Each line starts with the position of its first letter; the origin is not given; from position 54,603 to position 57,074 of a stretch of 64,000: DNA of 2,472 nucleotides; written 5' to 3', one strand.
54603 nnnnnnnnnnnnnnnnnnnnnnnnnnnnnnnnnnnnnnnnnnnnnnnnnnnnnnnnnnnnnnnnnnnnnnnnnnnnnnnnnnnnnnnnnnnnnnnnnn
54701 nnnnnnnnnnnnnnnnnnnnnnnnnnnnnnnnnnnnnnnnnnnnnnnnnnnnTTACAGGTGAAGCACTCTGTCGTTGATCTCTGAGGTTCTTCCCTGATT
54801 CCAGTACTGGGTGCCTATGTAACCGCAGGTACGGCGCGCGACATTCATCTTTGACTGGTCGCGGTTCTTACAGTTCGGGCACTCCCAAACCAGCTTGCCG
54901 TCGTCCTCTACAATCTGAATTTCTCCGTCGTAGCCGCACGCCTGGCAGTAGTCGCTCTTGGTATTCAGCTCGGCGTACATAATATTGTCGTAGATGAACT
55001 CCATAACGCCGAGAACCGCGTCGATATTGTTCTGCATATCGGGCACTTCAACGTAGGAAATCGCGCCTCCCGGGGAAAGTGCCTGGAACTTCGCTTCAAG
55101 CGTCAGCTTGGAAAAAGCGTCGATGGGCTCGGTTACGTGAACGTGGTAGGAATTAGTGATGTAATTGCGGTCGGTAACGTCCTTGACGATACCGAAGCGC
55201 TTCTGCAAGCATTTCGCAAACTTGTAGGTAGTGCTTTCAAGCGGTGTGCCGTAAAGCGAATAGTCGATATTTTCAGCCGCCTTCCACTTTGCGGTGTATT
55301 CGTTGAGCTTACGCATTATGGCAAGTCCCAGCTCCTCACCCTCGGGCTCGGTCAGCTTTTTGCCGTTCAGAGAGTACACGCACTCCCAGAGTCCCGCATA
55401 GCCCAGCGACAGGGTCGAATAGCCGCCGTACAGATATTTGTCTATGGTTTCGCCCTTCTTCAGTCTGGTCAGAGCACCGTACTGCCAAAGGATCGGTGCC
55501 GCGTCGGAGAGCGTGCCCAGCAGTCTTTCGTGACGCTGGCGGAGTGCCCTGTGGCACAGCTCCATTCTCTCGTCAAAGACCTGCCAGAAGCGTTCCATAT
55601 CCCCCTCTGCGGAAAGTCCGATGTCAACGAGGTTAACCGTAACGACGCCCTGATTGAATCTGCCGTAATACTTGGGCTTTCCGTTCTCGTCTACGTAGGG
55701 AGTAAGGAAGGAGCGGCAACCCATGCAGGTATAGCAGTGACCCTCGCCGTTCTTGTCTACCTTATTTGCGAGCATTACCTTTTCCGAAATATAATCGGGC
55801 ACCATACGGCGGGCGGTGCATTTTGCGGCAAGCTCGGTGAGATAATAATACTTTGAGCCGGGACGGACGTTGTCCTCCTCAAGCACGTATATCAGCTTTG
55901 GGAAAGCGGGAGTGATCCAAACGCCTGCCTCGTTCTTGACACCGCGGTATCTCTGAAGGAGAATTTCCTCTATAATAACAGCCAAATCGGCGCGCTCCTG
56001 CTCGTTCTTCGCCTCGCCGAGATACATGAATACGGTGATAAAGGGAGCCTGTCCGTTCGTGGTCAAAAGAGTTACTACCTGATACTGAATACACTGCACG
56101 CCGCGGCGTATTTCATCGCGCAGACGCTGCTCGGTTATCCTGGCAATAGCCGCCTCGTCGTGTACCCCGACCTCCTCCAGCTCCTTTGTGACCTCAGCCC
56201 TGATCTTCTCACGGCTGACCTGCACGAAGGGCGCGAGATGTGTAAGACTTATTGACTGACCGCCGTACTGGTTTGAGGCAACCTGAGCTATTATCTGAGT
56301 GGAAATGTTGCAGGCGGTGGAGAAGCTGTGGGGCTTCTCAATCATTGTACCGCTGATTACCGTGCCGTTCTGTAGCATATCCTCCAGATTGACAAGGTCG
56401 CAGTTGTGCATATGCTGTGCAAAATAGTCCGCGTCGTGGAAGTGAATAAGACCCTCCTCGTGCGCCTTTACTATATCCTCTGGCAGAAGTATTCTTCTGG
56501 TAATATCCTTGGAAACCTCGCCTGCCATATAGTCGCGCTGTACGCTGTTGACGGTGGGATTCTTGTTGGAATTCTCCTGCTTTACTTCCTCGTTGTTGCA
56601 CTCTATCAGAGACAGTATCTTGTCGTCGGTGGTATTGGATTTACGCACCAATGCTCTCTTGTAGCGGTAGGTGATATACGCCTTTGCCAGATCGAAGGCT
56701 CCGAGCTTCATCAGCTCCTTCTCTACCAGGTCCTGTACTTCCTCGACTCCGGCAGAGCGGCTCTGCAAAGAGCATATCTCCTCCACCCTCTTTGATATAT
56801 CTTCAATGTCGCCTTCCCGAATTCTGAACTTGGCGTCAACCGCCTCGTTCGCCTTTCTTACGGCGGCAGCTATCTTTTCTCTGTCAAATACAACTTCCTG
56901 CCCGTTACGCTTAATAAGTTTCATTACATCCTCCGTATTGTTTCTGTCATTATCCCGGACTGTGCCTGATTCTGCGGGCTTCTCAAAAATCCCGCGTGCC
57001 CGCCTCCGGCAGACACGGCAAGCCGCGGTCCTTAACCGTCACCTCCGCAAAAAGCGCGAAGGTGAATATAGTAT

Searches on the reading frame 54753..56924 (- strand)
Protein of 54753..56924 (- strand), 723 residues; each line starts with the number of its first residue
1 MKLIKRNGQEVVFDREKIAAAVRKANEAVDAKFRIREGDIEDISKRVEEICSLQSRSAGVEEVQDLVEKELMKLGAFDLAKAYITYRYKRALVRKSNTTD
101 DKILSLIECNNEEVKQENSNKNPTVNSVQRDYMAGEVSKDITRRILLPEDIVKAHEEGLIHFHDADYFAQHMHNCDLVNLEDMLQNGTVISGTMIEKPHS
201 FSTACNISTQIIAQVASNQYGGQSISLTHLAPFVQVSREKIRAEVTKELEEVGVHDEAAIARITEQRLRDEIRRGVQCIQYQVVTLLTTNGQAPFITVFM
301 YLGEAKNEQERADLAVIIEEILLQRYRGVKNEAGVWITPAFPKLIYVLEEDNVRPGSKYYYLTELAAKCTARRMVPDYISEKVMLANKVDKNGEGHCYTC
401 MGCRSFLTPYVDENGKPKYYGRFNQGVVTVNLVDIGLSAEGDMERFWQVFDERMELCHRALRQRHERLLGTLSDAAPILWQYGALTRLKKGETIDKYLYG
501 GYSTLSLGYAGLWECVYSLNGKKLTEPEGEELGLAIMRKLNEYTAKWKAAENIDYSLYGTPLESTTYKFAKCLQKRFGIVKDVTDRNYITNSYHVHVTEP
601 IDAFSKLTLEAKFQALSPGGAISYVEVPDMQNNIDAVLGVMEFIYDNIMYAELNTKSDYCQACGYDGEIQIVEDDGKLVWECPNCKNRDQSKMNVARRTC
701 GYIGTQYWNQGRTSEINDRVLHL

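Call 47: search_protein_families(library=ncbifam, proteins=[window:54753-56924:-], max_evalue=1e-10)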
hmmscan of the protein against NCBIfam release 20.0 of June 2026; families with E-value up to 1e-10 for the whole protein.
window:54753-56924:- (723 aa): 11 families
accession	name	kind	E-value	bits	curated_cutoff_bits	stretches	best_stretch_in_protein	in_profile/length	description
NF006732.0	PRK09263.1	equivalog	3.9e-276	918.1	657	1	1-723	3-706/712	anaerobic ribonucleoside-triphosphate reductase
TIGR02487.1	NrdD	equivalog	1.2e-128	430.3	326.35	1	116-722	1-581/581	anaerobic ribonucleoside-triphosphate reductase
NF005497.0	PRK07111.1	equivalog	2.4e-116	389.9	764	2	259-722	295-743/746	anaerobic ribonucleoside triphosphate reductase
NF011292.0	PRK14704.1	equivalog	7.6e-77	259.3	736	1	105-722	17-617/618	anaerobic ribonucleoside triphosphate reductase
NF006126.0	PRK08270.1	equivalog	3.9e-51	174.1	548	2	2-250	4-250/684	ribonucleoside triphosphate reductase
NF006358.0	PRK08579.1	equivalog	1.9e-18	66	585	0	426-719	336-619/624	anaerobic ribonucleoside triphosphate reductase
NF009028.0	PRK12364.1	equivalog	1.7e-15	56.1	1377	1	1-105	1-106/842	ribonucleoside-diphosphate reductase subunit alpha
NF005010.0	PRK06406.1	subfamily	1.2e-12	47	1125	1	2-97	6-102/771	vitamin B12-dependent ribonucleotide reductase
NF009029.0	PRK12365.1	equivalog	1.4e-12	46.5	1350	1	2-118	119-242/1046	ribonucleoside-diphosphate reductase subunit alpha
NF005544.0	PRK07207.1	equivalog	2.7e-12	45.4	965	1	2-126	35-150/965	ribonucleoside-diphosphate reductase subunit alpha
NF006207.0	PRK08332.1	equivalog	2.7e-12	44.8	2400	1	2-97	5-99/1684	vitamin B12-dependent ribonucleotide reductase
